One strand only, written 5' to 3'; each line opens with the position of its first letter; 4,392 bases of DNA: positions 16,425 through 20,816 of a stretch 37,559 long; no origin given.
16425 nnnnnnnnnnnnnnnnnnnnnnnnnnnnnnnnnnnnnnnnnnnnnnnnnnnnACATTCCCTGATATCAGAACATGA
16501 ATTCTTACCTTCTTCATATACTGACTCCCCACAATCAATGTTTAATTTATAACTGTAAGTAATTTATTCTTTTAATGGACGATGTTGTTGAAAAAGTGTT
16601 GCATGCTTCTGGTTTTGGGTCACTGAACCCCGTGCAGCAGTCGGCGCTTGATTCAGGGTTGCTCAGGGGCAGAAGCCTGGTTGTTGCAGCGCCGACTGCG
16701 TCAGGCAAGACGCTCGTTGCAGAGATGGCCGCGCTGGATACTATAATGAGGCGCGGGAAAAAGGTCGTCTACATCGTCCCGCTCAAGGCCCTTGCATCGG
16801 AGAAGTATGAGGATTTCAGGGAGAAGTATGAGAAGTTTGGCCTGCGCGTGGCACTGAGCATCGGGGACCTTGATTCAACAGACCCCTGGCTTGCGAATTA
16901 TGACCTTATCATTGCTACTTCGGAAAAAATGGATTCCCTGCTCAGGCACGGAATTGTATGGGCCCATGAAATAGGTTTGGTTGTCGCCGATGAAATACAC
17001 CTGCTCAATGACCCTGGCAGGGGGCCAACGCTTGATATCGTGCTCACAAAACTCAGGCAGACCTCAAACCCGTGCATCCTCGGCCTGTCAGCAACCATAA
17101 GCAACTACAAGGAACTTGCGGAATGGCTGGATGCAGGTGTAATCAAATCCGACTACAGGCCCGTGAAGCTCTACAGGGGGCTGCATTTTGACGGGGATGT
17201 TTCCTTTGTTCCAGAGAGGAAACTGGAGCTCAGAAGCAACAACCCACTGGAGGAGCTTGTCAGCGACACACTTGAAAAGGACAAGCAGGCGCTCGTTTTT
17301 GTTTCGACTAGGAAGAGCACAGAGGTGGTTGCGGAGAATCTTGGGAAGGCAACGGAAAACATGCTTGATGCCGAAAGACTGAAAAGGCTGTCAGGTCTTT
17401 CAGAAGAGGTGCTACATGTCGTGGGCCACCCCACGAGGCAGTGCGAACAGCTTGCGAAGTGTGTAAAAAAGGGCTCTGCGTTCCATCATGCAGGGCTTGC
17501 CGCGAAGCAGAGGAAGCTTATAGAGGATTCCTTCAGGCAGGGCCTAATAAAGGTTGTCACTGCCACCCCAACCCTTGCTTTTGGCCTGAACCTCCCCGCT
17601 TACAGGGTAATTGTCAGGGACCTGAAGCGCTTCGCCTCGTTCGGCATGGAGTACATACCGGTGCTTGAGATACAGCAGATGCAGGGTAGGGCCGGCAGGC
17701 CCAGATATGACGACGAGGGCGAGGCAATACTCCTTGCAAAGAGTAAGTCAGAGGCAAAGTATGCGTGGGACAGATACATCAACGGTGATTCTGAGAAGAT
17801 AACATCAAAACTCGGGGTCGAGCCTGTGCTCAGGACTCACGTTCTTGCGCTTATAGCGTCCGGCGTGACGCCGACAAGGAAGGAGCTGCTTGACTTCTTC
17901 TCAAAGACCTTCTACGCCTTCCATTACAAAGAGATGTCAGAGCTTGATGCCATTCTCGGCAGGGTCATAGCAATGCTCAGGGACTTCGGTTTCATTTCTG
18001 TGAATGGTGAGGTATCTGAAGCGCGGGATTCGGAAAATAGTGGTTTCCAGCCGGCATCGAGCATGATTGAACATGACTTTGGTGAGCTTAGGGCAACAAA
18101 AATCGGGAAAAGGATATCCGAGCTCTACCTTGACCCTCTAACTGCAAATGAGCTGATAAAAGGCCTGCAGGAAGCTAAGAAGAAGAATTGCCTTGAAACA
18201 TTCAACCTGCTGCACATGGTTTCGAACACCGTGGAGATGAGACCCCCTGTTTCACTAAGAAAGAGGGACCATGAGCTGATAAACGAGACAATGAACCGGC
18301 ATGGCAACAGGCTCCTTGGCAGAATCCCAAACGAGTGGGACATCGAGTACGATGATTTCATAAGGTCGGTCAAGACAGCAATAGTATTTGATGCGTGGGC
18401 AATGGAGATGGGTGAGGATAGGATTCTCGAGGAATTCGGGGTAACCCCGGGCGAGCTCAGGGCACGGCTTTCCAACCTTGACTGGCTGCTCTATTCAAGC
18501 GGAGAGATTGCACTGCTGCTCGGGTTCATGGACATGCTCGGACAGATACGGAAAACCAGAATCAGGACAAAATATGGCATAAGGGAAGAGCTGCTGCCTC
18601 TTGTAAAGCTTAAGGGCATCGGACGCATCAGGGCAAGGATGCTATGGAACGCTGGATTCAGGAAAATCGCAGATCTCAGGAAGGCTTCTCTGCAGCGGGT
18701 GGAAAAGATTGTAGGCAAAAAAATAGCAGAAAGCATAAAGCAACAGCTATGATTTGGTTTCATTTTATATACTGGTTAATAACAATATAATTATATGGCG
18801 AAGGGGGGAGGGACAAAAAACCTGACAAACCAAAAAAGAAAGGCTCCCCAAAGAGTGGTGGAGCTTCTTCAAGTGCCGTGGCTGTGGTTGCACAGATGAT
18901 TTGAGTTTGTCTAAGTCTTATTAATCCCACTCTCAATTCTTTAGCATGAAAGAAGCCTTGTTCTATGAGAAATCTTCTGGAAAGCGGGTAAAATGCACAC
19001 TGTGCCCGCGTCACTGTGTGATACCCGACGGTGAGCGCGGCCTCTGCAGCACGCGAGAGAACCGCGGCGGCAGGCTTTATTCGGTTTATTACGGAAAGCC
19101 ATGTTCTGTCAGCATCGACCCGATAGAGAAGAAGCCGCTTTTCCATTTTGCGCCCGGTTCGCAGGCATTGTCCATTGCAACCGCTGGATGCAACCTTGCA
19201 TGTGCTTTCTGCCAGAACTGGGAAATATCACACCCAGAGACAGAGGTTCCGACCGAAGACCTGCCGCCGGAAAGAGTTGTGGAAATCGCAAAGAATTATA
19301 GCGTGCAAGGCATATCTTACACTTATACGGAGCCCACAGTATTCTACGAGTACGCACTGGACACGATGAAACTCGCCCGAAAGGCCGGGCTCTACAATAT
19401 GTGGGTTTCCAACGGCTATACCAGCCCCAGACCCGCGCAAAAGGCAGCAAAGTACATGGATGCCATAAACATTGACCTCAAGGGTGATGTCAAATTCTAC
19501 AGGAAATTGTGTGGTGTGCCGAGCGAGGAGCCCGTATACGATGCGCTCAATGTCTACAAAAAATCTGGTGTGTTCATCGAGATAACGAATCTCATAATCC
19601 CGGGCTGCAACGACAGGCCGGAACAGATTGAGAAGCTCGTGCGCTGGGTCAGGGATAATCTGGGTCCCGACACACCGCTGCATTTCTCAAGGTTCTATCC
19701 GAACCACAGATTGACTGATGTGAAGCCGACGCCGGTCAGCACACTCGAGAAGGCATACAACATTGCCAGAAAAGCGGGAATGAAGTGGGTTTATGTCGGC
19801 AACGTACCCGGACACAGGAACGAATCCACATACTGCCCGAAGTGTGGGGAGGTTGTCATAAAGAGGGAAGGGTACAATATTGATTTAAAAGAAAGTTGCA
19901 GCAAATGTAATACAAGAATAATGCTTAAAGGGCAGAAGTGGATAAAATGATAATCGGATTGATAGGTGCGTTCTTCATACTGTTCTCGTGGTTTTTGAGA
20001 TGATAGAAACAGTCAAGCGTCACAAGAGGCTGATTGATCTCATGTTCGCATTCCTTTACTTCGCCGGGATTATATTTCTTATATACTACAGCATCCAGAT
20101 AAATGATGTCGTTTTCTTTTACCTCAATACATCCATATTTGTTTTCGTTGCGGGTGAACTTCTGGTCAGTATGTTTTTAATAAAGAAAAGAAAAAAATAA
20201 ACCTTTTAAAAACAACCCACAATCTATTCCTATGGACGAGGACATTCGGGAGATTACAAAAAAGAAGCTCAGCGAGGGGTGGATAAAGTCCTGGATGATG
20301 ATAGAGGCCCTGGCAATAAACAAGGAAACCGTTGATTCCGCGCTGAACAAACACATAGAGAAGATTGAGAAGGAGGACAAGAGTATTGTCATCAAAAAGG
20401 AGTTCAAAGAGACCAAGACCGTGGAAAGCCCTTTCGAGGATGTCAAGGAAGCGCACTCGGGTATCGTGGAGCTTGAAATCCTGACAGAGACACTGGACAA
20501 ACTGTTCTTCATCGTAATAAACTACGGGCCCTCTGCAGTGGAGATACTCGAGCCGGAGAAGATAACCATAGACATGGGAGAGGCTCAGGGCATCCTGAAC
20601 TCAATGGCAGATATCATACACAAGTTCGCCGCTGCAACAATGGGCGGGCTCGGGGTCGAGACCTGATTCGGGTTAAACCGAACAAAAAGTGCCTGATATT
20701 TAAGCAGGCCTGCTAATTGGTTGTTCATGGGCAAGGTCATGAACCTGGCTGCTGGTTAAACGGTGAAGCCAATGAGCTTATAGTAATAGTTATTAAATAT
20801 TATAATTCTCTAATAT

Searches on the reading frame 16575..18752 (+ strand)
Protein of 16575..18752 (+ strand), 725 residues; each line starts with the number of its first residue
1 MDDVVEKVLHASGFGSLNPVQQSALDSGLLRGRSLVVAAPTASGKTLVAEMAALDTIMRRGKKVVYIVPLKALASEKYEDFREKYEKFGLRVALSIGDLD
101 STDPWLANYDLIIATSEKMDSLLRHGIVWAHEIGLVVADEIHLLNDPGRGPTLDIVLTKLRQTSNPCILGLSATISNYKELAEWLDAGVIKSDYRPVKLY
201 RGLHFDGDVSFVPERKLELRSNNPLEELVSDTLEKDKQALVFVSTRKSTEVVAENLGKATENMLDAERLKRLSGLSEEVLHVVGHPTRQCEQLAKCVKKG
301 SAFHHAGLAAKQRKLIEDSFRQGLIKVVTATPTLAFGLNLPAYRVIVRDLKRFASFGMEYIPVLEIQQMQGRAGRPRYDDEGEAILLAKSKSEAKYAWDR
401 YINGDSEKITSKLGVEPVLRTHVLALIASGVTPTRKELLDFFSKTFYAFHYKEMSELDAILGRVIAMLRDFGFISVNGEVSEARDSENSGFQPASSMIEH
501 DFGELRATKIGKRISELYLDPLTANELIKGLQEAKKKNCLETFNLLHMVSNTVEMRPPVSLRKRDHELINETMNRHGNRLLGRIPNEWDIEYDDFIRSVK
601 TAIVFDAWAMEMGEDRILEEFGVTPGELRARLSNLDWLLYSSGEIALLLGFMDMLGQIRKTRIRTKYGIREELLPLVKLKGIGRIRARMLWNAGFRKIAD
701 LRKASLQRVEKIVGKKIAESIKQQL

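Call 45: search_protein_families(library=pfam, proteins=[window:16575-18752:+], max_evalue=0.001)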
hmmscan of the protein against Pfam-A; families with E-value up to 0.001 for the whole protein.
window:16575-18752:+ (725 aa): 8 families
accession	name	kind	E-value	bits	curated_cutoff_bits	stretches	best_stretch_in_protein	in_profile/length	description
PF00270.35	DEAD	-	5.2e-33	114.6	26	1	18-180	1-166/167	DEAD/DEAH box helicase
PF21280.2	Helicase_dom4_arc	-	4.1e-28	98.2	27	1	544-668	2-125/125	Archaeal helicase, domain 4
PF04851.21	ResIII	-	5e-10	40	22.5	1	16-176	3-163/164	Type III restriction enzyme, res subunit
PF00271.37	Helicase_C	-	1.5e-09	38.5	23.5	1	289-376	27-109/110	Helicase conserved C-terminal domain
PF14520.12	HHH_5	-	6.9e-08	33.3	27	1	676-725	4-55/57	Helix-hairpin-helix domain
PF22527.2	DEXQc_Suv3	-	1.3e-05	25.2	27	1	38-153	19-114/154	DEXQ-box helicase domain of Suv3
PF10391.15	DNA_pol_lambd_f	-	0.0004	20.6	29.8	0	681-712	8-42/51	Fingers domain of DNA polymerase lambda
PF20470.4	HTH_61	-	0.00053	20.7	24.3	0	382-474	1-91/92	Helix-turn-helix domain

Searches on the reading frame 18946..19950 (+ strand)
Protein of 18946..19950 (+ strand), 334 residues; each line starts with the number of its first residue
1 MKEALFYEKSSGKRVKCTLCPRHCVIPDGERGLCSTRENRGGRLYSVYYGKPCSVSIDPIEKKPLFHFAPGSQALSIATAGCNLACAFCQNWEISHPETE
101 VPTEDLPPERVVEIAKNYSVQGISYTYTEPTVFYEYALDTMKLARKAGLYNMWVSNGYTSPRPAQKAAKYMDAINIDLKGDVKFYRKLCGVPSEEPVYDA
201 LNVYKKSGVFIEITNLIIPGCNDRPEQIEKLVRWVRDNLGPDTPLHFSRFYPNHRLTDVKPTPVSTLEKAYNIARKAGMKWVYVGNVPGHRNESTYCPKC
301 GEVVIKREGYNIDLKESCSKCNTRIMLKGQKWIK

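Call 45: search_protein_families(library=pfam, proteins=[window:18946-19950:+], max_evalue=0.001)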
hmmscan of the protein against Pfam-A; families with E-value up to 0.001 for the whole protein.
window:18946-19950:+ (334 aa): 2 families
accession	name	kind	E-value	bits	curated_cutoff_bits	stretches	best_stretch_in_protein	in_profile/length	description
PF04055.27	Radical_SAM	-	5.5e-23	82.4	29.5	1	78-234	3-165/166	Radical SAM superfamily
PF13353.11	Fer4_12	-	3.3e-07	31.1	22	1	76-180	9-115/137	4Fe-4S single cluster domain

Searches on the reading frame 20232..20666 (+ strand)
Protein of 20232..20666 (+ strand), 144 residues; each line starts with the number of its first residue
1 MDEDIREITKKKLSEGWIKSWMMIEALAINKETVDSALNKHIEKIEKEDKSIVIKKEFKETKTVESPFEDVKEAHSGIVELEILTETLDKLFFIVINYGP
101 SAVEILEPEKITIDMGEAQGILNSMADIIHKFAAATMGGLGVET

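Call 45: search_protein_families(library=pfam, proteins=[window:20232-20666:+], max_evalue=0.001)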
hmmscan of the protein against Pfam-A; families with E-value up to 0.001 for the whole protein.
window:20232-20666:+ (144 aa): 1 family
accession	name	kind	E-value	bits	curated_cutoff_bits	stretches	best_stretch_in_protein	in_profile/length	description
PF25318.1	WH_GDS1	-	0.00091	19.7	27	0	8-62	26-80/95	GDS1 winged helix domain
